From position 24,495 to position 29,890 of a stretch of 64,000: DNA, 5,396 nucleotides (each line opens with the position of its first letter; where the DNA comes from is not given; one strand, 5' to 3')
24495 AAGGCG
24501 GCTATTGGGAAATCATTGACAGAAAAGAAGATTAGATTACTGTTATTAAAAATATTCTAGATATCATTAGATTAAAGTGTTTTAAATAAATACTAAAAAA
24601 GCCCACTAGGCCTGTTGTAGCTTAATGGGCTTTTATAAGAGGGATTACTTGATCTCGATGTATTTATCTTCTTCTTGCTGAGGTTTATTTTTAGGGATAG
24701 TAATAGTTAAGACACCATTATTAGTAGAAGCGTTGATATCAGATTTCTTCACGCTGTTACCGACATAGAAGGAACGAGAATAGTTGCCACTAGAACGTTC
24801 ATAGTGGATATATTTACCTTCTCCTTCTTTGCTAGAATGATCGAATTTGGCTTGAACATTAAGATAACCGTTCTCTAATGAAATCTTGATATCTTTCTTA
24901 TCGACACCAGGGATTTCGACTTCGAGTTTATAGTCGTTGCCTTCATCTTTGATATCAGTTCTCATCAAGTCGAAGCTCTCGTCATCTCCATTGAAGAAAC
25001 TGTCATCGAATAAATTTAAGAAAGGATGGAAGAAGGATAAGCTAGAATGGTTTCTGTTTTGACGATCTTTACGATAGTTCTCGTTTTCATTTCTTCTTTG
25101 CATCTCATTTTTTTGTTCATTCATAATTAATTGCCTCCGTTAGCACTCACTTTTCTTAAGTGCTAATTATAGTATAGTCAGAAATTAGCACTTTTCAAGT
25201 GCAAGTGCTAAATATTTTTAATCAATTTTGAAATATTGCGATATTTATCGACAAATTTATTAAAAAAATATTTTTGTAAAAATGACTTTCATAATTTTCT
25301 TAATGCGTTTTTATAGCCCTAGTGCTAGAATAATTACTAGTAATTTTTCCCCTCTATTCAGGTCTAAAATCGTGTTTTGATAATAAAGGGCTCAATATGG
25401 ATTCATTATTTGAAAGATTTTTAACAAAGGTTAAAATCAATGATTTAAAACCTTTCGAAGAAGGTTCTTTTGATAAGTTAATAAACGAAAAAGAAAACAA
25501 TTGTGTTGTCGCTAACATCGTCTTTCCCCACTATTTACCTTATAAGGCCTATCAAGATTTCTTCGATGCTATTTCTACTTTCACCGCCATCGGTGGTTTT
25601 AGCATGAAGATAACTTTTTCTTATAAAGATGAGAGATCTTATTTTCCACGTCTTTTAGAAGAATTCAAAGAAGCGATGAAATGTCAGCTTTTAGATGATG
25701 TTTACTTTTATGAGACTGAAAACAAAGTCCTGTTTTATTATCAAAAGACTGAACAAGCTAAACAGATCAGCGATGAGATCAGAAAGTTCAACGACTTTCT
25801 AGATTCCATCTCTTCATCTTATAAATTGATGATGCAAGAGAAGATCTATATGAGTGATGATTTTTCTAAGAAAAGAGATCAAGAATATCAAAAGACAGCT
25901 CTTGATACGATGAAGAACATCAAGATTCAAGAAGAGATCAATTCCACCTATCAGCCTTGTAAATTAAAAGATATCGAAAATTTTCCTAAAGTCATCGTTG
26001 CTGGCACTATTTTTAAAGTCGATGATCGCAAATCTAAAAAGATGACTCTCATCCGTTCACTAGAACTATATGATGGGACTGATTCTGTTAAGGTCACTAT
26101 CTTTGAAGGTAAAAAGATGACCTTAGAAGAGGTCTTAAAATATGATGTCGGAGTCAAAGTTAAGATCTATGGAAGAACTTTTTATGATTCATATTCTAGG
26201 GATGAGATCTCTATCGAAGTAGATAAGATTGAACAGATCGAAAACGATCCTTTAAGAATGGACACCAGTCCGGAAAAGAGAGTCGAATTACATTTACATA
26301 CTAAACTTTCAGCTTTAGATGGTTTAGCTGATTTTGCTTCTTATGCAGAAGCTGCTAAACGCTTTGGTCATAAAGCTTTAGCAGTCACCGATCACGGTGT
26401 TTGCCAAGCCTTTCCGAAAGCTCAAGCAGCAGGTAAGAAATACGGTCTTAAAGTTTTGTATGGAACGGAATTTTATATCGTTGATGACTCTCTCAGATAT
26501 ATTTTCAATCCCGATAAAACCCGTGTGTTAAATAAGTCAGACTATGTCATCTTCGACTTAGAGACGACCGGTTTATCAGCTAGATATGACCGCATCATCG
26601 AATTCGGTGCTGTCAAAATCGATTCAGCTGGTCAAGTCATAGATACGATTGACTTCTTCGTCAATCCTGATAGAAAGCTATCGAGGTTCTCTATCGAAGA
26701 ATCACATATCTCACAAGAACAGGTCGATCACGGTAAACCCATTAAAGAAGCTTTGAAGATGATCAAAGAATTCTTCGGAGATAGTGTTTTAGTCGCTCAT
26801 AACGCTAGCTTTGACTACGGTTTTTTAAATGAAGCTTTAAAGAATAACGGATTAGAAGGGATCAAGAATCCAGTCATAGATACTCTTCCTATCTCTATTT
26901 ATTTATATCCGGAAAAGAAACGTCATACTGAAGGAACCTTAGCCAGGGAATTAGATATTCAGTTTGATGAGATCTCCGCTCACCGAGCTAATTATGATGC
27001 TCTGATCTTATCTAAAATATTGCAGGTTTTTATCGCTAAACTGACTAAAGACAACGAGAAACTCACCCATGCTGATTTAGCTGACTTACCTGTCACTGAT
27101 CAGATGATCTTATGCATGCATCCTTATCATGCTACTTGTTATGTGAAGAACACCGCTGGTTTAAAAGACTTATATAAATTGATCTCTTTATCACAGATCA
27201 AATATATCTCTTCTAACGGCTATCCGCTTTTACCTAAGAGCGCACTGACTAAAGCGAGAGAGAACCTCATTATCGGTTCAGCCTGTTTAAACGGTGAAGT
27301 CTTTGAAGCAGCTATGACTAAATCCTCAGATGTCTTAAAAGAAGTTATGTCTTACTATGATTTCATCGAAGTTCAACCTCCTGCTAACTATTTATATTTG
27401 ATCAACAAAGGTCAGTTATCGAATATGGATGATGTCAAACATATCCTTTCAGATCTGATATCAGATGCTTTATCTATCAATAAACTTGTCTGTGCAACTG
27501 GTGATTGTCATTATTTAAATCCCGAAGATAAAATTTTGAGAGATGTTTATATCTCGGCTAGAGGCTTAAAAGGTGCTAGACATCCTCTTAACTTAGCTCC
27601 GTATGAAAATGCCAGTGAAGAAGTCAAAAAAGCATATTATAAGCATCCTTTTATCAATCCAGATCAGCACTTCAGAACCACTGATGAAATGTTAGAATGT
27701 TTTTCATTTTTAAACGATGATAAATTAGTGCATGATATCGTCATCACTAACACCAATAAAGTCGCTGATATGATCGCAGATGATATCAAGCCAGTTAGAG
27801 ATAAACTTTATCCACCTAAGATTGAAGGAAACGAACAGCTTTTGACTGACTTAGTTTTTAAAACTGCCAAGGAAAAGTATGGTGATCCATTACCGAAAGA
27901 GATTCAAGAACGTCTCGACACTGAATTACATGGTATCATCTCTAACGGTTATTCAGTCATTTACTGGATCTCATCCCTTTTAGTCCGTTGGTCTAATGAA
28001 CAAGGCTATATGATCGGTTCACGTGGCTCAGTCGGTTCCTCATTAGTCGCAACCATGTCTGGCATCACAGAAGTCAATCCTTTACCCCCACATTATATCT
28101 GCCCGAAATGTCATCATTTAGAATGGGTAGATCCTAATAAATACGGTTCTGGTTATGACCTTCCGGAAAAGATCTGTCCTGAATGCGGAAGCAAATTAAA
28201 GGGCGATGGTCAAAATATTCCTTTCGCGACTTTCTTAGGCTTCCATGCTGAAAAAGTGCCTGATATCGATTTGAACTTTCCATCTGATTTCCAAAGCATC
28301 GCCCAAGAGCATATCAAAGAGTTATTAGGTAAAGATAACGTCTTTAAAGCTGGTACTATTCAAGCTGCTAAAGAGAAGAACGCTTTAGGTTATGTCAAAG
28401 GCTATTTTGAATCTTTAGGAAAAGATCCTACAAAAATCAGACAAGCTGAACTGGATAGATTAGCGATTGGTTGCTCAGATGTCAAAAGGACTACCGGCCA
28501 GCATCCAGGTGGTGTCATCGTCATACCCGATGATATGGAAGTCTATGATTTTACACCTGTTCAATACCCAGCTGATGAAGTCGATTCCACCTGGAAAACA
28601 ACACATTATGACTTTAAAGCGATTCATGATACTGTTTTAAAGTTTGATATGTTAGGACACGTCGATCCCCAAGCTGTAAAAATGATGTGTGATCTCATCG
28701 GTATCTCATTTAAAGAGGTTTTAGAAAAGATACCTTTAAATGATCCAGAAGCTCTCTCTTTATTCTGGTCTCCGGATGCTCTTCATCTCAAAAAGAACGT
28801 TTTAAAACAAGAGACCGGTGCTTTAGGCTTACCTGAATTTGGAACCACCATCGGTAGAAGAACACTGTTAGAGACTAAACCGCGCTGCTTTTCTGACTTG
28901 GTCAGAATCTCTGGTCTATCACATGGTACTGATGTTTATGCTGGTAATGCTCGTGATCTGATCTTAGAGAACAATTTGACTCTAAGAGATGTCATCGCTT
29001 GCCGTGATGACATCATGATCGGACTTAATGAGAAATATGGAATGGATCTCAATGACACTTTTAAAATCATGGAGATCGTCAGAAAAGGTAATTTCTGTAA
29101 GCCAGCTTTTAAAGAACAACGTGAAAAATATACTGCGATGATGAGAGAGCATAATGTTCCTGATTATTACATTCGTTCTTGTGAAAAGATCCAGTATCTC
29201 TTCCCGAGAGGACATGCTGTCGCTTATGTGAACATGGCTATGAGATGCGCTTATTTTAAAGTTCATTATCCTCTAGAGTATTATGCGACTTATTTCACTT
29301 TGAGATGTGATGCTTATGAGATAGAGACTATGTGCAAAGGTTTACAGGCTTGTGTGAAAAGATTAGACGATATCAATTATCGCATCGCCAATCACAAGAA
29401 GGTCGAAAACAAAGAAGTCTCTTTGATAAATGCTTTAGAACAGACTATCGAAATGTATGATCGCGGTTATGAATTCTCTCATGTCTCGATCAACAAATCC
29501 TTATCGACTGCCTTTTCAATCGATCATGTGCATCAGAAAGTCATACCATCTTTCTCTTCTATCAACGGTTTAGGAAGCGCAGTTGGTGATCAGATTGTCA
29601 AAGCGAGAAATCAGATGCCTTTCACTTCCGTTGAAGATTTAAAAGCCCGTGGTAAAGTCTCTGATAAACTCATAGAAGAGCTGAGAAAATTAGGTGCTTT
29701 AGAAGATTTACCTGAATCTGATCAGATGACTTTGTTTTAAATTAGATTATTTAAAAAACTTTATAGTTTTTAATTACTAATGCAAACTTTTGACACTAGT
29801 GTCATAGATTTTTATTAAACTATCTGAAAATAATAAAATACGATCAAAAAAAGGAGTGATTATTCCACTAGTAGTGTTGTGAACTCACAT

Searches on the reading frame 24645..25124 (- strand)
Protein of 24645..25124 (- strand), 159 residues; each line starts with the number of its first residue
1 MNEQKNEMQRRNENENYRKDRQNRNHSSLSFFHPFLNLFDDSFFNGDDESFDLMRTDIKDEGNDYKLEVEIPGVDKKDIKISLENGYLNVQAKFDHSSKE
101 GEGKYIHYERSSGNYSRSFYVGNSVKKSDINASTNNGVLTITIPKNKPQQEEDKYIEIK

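Call 71: search_protein_families(library=pfam, proteins=[window:24645-25124:-], max_evalue=0.000001)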
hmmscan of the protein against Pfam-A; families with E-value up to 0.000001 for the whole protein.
window:24645-25124:- (159 aa): 1 family
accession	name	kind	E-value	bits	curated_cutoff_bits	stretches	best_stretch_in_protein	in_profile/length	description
PF00011.27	HSP20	-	3.5e-23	82.1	20.8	1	57-159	1-102/102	Hsp20/alpha crystallin family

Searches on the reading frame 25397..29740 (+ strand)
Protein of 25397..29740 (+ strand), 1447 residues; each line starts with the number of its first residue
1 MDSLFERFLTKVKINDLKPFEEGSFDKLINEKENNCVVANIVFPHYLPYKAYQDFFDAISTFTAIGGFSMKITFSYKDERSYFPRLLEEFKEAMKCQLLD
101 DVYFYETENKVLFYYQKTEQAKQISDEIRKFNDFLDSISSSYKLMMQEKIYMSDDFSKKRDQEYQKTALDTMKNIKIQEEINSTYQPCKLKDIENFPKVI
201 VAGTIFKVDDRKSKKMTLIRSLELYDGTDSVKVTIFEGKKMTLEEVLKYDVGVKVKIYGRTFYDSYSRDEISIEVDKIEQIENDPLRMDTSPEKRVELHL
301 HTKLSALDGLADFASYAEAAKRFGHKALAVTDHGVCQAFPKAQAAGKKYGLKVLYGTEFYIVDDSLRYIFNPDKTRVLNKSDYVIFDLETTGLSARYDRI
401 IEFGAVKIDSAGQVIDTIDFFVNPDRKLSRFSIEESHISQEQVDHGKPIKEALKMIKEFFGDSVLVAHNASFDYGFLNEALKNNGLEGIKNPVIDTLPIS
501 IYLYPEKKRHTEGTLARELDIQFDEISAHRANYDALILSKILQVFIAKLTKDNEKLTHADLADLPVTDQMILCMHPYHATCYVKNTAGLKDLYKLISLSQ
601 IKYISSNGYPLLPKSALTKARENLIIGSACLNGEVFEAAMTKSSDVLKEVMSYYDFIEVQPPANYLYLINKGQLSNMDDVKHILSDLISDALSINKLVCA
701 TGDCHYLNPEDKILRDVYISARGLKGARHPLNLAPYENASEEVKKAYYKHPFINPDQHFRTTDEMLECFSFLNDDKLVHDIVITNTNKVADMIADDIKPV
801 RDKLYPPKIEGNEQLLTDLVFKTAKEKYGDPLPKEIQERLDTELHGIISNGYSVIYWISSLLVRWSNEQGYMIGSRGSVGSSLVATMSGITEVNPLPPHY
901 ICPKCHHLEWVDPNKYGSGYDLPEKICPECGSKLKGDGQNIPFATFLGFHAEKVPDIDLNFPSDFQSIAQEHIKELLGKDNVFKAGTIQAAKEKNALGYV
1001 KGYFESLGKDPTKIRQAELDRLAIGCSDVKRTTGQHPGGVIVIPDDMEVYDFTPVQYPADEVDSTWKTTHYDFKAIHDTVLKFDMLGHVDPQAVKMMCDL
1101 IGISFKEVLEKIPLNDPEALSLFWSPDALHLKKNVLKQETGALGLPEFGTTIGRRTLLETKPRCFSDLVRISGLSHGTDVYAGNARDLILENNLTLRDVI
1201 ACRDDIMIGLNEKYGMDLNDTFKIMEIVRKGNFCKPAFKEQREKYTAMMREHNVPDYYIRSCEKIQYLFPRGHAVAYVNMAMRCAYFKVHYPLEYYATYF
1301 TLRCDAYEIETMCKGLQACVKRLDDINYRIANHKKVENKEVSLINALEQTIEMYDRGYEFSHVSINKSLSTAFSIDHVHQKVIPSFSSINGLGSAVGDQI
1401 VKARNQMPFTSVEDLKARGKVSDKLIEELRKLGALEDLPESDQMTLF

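Call 43: search_protein_families(library=ncbifam, proteins=[window:25397-29740:+], max_evalue=1e-10)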
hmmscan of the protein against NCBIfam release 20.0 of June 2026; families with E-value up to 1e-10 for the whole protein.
window:25397-29740:+ (1447 aa): 33 families (the best 25 are shown)
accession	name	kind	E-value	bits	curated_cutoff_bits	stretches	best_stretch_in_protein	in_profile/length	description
NF001688.0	PRK00448.1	equivalog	0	1605.5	873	1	116-1447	159-1444/1445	PolC-type DNA polymerase III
TIGR01405.1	polC_Gram_pos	equivalog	0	1464.1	1043.45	1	197-1447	8-1211/1211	DNA polymerase III subunit alpha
TIGR00594.1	polc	superfamily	8.4e-53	179.7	434.35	1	576-897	82-382/1022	DNA polymerase III subunit alpha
NF004226.0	PRK05673.1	equivalog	1.4e-51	175.6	1002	1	575-897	85-385/1146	DNA polymerase III subunit alpha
NF005298.0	PRK06826.1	equivalog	1.5e-46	158.7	1260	1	576-896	87-379/1151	DNA polymerase III subunit alpha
NF005906.0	PRK07883.1-4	equivalog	4.4e-37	127.7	495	1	379-554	4-176/563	DEDD exonuclease domain-containing protein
NF005981.0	PRK08074.1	equivalog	2.4e-35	121.8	789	1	380-551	2-171/931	ATP-dependent DNA helicase DinG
TIGR00573.1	dnaq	subfamily_domain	3.4e-34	118.2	71.5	1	376-598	2-212/217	exonuclease, DNA polymerase III, epsilon subunit family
NF005617.0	PRK07374.1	equivalog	7e-34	116.9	1653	1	575-896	83-390/1170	DNA polymerase III subunit alpha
NF004225.0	PRK05672.1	subfamily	7.4e-33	113.7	939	1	579-896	82-373/1047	error-prone DNA polymerase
NF005289.0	PRK06807.1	equivalog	1.7e-32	112.9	335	1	381-558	8-180/313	3'-5' exonuclease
TIGR01407.1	dinG_rel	hypoth_equivalog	4.5e-31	107.9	547.7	1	383-551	2-167/889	putative DnaQ family exonuclease/DinG family helicase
NF006316.0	PRK08517.1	equivalog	8.2e-29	100.7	247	1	359-552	48-236/270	3'-5' exonuclease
NF005905.0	PRK07883.1-3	equivalog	3e-26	92.2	508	1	377-550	20-192/581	DEDD exonuclease domain-containing protein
NF007079.0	PRK09532.1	equivalog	3.9e-26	91.5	1525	1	574-896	80-388/876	DNA polymerase III subunit alpha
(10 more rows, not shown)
